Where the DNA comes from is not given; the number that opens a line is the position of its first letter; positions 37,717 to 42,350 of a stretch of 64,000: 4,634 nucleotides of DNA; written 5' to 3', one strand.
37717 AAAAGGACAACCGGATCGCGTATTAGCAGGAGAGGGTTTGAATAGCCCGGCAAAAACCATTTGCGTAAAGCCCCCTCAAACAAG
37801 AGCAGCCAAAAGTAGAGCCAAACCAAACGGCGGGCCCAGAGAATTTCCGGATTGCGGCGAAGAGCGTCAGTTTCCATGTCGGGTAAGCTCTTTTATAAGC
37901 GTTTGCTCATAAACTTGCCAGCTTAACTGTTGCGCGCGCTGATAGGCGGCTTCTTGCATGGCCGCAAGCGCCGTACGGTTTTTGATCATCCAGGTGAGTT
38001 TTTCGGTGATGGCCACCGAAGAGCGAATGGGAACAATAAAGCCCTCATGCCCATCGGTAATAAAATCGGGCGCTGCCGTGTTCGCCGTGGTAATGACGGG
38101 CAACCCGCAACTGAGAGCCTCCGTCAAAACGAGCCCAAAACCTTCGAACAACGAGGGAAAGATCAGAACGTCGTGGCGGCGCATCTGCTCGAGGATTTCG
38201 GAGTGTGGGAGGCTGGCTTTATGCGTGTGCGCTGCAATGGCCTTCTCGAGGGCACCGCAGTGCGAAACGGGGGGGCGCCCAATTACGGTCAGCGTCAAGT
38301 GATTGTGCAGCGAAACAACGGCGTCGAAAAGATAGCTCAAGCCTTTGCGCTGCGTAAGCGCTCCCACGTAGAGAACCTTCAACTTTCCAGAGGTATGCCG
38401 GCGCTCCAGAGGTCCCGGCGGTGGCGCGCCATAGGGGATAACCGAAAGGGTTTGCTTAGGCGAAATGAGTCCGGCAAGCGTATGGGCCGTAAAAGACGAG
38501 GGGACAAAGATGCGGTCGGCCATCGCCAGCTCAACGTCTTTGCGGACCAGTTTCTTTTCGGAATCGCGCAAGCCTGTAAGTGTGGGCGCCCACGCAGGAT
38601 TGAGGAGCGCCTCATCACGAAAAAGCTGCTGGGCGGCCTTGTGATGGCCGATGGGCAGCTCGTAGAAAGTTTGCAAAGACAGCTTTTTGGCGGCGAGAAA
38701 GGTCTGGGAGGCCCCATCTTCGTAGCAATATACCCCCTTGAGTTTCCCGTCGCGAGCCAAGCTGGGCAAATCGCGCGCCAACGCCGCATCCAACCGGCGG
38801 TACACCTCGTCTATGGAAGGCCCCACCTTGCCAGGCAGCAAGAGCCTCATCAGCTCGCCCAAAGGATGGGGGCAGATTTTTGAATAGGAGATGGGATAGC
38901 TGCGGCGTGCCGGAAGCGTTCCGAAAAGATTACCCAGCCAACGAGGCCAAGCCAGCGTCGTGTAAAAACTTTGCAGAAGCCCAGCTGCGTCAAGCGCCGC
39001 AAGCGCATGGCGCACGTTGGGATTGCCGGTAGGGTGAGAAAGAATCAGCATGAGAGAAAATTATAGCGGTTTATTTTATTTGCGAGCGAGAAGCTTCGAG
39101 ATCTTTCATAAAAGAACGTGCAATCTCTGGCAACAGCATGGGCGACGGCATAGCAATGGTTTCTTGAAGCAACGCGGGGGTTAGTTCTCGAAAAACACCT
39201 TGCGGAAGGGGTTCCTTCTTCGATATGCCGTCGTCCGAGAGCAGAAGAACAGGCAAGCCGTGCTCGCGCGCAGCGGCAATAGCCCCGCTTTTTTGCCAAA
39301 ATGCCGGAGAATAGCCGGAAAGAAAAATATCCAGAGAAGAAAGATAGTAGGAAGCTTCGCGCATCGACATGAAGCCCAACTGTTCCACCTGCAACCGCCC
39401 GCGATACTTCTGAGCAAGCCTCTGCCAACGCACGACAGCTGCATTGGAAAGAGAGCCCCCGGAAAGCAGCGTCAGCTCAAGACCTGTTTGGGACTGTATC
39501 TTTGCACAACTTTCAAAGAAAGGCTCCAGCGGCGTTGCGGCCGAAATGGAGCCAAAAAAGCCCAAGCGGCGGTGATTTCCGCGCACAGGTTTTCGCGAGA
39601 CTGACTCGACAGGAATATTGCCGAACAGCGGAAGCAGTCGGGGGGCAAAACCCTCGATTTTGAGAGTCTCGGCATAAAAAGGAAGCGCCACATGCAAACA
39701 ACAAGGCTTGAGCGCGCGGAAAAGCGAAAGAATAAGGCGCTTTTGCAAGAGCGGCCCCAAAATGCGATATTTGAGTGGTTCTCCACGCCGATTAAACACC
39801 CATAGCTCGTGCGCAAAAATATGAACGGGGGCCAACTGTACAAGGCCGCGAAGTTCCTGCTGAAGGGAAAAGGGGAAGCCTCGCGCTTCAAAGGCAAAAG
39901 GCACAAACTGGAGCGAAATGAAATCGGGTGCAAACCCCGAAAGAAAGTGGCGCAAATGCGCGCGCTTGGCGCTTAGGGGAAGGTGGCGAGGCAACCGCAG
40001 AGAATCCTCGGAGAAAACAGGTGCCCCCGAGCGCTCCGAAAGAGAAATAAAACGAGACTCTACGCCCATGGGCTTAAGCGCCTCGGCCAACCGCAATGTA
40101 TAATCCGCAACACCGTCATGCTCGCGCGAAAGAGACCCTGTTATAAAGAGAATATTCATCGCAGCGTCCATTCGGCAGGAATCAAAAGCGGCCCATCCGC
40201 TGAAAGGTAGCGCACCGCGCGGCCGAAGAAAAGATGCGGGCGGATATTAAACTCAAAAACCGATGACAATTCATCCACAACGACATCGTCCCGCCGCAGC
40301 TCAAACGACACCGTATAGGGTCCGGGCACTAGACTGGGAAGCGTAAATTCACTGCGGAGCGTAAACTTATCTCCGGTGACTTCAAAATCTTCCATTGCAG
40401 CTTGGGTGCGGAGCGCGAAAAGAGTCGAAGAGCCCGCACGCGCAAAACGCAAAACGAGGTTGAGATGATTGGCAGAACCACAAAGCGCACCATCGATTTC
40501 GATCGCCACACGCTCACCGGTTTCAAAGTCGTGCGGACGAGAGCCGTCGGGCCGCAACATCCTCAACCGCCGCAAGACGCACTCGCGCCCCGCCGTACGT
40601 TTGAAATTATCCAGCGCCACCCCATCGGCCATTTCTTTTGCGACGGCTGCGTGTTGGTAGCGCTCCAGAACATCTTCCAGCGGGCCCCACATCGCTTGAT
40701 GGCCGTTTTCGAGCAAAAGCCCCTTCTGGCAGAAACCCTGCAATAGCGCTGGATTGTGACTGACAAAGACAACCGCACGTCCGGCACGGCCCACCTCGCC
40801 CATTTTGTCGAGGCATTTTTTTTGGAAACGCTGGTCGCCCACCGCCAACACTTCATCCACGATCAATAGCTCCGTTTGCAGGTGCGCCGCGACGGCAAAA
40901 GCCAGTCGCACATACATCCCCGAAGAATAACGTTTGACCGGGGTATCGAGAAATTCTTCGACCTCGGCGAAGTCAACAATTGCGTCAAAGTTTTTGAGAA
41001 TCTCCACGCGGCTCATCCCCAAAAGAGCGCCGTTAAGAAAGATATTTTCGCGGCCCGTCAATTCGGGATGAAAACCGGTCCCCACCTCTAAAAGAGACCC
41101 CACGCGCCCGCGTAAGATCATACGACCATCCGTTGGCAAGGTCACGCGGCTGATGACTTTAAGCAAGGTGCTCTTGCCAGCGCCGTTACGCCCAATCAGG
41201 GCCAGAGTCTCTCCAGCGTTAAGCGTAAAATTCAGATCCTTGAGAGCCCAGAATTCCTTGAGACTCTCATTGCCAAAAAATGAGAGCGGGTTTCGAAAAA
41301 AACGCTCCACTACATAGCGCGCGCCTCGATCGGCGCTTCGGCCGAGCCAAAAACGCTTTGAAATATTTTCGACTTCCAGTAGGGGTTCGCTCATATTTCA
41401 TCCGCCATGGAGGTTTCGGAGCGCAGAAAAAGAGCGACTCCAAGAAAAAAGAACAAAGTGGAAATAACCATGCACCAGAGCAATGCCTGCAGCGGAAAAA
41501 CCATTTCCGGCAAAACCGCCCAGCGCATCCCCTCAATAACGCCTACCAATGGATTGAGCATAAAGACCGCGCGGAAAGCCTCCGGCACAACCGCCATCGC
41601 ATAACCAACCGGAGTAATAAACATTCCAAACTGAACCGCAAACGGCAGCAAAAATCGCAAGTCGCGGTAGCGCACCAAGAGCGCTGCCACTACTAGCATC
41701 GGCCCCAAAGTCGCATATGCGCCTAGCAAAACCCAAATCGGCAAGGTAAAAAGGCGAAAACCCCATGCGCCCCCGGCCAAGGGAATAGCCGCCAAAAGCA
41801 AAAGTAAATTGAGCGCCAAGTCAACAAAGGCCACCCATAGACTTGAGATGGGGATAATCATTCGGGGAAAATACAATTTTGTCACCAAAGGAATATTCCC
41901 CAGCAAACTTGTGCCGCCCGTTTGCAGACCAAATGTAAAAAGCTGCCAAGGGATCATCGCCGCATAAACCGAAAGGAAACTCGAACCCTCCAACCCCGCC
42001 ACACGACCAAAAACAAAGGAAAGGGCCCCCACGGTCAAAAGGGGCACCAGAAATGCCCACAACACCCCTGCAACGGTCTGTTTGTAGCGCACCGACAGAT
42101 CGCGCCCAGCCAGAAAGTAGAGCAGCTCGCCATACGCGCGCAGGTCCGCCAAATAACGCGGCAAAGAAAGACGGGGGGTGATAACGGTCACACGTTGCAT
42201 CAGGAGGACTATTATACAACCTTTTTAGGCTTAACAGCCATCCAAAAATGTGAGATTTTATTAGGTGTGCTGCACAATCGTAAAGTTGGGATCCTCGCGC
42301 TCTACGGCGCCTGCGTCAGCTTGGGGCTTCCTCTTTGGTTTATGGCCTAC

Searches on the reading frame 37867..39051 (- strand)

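Call 40: search_protein_families(library=pfam, proteins=[window:37867-39051:-], max_evalue=0.0001)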
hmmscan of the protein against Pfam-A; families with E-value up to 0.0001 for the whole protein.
window:37867-39051:- (394 aa): 4 families
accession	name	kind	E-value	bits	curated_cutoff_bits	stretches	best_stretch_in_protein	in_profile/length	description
PF00534.26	Glycos_transf_1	-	1.2e-27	97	26.4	1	221-372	13-172/172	Glycosyl transferases group 1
PF13692.12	Glyco_trans_1_4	-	7e-24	85.1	27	1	225-358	3-142/142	Glycosyl transferases group 1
PF20706.3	GT4-conflict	-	1e-14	54.8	26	1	200-382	173-374/385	Family 4 Glycosyltransferase in conflict systems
PF13524.12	Glyco_trans_1_2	-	1.2e-05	25.7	25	1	250-374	13-130/144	Glycosyl transferase-like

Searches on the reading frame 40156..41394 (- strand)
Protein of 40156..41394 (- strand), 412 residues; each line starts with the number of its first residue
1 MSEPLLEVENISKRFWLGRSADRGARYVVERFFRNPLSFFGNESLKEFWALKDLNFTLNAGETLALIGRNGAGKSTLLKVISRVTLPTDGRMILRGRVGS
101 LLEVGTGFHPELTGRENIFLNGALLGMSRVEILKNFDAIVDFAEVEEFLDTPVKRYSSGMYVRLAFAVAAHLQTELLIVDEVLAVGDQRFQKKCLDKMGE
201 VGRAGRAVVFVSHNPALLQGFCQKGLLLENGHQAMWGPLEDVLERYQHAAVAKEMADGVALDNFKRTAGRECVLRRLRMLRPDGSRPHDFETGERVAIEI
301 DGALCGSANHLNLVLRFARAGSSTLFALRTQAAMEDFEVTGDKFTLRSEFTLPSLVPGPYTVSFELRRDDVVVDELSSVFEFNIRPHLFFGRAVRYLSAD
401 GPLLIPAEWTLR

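Call 40: search_protein_families(library=pfam, proteins=[window:40156-41394:-], max_evalue=0.0001)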
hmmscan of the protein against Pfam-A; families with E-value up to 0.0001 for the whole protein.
window:40156-41394:- (412 aa): 3 families
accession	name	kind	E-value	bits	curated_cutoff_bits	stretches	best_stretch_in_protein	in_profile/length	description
PF00005.33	ABC_tran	-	1.2e-21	78.2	25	1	51-182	1-135/137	ABC transporter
PF14524.12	Wzt_C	-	8.1e-05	23.1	30.4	0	272-386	10-131/143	Wzt C-terminal domain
PF13304.12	AAA_21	-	8.2e-05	23.2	27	0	65-84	3-22/304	AAA domain, putative AbiEii toxin, Type IV TA system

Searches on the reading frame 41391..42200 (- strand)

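Call 40: search_protein_families(library=pfam, proteins=[window:41391-42200:-], max_evalue=0.0001)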
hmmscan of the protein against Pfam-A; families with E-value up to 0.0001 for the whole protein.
window:41391-42200:- (269 aa): 1 family
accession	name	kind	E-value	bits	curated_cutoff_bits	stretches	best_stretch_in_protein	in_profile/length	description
PF01061.29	ABC2_membrane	-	4.9e-07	29.9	26.9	1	27-228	3-209/211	ABC-2 type transporter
